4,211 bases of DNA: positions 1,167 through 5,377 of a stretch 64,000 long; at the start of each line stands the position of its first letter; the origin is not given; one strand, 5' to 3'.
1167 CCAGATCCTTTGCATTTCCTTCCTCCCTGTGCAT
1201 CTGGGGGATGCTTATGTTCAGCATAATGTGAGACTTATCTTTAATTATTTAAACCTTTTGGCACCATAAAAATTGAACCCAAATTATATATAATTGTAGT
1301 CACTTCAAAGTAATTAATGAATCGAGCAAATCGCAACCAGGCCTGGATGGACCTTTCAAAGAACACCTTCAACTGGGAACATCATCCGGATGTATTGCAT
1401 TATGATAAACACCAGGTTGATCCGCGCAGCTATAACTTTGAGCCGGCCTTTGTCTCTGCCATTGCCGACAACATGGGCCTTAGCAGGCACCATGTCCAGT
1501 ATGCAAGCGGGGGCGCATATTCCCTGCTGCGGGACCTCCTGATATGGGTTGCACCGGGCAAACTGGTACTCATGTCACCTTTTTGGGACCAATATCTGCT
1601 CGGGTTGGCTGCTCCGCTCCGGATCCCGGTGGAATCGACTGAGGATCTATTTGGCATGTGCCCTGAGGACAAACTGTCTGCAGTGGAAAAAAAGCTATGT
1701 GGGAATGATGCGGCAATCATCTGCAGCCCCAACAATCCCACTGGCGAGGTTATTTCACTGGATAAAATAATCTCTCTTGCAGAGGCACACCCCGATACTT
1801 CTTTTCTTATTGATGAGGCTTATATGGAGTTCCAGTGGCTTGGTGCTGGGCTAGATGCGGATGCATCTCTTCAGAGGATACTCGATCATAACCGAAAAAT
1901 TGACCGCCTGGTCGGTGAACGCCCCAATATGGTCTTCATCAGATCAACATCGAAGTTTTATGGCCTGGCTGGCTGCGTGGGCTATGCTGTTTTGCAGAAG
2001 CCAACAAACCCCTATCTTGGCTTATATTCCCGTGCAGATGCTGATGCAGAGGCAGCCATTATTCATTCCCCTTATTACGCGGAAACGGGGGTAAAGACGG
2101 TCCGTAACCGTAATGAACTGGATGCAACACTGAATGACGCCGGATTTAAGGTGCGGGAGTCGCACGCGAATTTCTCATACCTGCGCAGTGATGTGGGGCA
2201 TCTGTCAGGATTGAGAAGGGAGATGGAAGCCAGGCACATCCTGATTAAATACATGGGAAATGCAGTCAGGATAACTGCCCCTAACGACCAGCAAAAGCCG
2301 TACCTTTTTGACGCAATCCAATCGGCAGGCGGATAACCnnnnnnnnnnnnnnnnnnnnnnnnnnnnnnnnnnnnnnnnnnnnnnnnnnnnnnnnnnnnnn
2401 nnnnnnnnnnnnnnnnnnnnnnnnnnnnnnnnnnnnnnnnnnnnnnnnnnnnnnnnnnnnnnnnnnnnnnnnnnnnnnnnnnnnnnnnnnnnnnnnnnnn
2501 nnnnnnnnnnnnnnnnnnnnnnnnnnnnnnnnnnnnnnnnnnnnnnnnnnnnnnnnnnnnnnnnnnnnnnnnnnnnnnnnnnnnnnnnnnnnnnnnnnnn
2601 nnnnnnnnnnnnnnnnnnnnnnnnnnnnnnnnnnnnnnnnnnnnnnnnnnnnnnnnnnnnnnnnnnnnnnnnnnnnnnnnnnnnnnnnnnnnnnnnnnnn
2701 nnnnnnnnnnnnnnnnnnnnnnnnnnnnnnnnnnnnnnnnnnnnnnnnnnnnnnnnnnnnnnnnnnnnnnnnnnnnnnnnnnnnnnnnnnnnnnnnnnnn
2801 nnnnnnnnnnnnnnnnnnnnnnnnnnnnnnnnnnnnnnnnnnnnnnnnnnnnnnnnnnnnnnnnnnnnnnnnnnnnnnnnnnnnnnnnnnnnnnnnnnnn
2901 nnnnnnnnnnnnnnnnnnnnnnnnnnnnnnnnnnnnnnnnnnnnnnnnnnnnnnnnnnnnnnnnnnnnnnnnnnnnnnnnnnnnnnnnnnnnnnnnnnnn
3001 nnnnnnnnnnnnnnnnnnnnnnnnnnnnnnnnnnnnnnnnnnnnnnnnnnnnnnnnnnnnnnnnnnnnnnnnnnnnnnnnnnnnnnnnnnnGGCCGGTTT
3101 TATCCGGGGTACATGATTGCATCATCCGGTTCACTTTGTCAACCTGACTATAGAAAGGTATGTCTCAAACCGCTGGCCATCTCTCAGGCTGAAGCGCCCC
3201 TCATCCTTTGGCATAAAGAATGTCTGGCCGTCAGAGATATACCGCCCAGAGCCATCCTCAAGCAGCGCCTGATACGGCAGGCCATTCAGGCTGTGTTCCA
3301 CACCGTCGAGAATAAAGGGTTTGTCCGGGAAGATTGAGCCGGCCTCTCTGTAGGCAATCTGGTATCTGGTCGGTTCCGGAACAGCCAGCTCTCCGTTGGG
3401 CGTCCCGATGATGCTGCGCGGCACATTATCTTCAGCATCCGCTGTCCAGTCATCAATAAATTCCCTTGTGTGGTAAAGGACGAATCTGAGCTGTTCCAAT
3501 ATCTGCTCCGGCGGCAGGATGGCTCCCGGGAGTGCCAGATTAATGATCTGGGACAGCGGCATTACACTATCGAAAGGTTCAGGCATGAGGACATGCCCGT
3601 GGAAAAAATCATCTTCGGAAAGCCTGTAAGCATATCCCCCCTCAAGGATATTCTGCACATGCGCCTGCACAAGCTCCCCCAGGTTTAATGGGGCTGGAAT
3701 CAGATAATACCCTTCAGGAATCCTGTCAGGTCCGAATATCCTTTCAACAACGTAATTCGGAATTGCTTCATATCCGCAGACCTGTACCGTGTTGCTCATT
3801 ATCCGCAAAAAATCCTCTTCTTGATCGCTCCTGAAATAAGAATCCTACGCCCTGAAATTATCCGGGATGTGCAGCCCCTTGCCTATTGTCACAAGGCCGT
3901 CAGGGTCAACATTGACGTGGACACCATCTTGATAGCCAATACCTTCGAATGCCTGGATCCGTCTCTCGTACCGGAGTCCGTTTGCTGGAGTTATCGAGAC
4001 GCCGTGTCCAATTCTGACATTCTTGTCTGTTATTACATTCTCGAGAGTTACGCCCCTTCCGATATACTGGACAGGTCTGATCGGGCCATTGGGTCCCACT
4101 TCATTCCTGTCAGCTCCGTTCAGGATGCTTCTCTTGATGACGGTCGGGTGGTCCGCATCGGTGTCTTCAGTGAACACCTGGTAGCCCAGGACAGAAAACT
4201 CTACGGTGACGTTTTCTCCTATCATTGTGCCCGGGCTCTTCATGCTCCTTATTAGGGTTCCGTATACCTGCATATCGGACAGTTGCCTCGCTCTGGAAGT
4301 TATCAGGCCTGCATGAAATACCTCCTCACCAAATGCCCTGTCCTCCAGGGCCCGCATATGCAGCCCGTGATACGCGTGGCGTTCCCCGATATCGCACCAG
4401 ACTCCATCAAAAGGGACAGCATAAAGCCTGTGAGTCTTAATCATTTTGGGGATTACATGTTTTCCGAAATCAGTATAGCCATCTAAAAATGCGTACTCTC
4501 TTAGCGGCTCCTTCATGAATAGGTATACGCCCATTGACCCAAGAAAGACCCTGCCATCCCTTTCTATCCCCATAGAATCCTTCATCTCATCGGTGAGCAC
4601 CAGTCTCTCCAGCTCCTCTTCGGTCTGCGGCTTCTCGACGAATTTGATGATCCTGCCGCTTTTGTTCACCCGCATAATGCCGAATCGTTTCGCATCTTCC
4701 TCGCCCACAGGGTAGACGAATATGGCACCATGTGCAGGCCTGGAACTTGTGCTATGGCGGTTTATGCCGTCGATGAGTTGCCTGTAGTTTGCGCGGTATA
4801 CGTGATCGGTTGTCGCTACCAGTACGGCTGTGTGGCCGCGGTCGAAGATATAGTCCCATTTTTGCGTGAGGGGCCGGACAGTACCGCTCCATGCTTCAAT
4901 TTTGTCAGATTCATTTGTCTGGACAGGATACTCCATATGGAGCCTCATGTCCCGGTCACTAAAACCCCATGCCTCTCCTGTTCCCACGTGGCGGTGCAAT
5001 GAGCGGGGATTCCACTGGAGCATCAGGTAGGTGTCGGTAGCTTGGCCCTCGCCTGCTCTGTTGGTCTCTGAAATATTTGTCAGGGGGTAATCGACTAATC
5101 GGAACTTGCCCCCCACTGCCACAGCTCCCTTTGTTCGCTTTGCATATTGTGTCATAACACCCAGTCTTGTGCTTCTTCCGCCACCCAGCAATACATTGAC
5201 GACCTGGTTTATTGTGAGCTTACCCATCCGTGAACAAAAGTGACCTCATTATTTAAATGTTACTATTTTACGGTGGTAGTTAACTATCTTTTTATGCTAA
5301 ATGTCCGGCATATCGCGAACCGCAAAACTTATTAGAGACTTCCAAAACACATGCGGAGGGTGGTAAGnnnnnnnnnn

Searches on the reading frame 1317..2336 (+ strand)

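Call 47: search_protein_families(library=pfam, proteins=[window:1317-2336:+], max_evalue=0.00001)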
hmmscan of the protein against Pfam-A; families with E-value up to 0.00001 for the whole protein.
window:1317-2336:+ (339 aa): 1 family
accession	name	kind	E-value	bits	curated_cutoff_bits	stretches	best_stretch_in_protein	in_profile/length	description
PF00155.27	Aminotran_1_2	-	1.5e-15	57.7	19.7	1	42-289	44-307/361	Aminotransferase class I and II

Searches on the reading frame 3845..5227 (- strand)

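Call 47: search_protein_families(library=pfam, proteins=[window:3845-5227:-], max_evalue=0.00001)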
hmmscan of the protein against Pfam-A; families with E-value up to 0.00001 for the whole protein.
window:3845-5227:- (460 aa): 2 families
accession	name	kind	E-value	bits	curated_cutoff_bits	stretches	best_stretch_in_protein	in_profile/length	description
PF00483.29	NTP_transferase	-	3.9e-29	102.4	21.2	1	11-293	2-242/245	Nucleotidyl transferase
PF25247.1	LbH_GLGC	-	5.3e-07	30.1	27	1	324-425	12-112/135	GLGC left-handed parallel beta-helix domain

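Call 57: search_protein_families(library=ncbifam, proteins=[window:3845-5227:-], max_evalue=1e-8)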
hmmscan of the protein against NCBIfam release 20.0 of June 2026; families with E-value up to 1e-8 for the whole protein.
window:3845-5227:- (460 aa): 6 families
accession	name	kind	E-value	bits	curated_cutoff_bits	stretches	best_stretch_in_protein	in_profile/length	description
NF002772.0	PRK02862.1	equivalog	5.4e-62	209.9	537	1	7-438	2-416/429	glucose-1-phosphate adenylyltransferase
TIGR02091.1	glgC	equivalog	1.3e-57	195.6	424.9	1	9-413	1-363/364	glucose-1-phosphate adenylyltransferase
NF003670.0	PRK05293.1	equivalog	9.3e-47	159.7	470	1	7-412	3-358/382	glucose-1-phosphate adenylyltransferase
NF001947.0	PRK00725.1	subfamily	3e-38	131.7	470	1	7-275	15-258/426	glucose-1-phosphate adenylyltransferase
NF002023.0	PRK00844.1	subfamily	7.3e-36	123.9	458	1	7-413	5-382/408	glucose-1-phosphate adenylyltransferase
TIGR02092.1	glgD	equivalog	1.7e-13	50.4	236.6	1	21-413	15-355/370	glucose-1-phosphate adenylyltransferase subunit GlgD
